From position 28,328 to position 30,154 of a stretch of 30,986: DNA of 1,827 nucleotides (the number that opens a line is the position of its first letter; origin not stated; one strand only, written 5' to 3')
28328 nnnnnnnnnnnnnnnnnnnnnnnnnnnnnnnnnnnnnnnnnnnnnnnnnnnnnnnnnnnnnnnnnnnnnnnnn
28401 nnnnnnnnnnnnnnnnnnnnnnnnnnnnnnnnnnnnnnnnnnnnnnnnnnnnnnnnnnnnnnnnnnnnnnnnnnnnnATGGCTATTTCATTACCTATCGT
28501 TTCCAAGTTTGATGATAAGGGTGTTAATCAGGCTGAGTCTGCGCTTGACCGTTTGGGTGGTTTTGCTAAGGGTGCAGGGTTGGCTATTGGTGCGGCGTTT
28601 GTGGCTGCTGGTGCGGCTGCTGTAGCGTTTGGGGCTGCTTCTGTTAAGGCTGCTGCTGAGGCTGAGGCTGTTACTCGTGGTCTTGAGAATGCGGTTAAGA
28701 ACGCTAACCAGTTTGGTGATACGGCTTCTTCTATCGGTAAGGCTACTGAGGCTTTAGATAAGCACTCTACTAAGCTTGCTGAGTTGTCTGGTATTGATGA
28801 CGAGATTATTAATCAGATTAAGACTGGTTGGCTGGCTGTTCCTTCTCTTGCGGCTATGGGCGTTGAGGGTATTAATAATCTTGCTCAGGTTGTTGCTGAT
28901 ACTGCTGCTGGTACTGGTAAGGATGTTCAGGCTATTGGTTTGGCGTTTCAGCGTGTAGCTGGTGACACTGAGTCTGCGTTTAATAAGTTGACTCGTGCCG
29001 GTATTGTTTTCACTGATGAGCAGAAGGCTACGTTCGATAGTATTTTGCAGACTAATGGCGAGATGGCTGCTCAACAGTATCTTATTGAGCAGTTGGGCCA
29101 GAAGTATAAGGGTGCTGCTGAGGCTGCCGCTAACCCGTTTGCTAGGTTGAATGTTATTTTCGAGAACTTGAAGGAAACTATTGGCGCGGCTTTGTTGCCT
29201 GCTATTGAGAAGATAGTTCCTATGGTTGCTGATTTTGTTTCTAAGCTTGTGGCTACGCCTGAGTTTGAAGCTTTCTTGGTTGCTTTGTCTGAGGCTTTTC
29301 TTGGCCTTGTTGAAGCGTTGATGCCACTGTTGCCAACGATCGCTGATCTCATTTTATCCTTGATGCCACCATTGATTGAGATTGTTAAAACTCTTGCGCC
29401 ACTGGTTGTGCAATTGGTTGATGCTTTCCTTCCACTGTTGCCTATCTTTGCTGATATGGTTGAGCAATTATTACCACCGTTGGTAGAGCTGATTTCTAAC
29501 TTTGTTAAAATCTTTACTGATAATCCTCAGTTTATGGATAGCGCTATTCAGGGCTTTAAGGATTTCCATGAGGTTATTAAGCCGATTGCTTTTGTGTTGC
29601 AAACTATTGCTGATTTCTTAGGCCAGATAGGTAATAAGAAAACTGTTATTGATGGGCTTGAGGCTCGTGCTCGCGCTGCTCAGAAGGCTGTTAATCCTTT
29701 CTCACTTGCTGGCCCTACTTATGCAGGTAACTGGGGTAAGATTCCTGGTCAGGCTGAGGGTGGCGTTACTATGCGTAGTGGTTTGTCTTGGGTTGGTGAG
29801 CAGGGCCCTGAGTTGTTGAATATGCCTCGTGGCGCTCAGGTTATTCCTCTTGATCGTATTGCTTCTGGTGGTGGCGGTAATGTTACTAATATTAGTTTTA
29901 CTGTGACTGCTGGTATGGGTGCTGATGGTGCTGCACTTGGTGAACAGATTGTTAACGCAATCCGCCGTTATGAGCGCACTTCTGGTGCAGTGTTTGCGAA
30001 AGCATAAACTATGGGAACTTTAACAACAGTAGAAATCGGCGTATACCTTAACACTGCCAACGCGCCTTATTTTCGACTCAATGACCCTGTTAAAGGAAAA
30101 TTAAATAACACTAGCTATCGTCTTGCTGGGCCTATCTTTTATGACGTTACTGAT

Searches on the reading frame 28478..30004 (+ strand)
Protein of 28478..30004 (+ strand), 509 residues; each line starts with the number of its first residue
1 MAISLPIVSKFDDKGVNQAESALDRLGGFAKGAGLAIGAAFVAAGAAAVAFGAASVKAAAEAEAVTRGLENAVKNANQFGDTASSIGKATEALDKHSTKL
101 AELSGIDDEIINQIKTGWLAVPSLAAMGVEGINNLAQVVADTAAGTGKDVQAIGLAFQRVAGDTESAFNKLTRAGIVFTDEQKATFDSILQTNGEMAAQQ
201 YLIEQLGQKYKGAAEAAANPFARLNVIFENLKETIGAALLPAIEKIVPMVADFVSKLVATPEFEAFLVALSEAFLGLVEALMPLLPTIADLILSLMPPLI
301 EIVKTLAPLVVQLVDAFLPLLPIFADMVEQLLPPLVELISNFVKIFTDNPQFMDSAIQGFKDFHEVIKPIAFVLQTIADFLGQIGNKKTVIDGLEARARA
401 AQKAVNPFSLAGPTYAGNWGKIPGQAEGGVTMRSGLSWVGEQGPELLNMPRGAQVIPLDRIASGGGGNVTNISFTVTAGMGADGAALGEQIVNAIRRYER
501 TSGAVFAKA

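Call 99: search_protein_families(library=pfam, proteins=[window:28478-30004:+], max_evalue=0.001)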
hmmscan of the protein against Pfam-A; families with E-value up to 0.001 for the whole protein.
window:28478-30004:+ (509 aa): 1 family
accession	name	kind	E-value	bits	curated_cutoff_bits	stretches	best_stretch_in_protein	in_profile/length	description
PF06791.18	TMP_2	-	0.00038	20.6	30.2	0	19-180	58-201/208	Prophage tail length tape measure protein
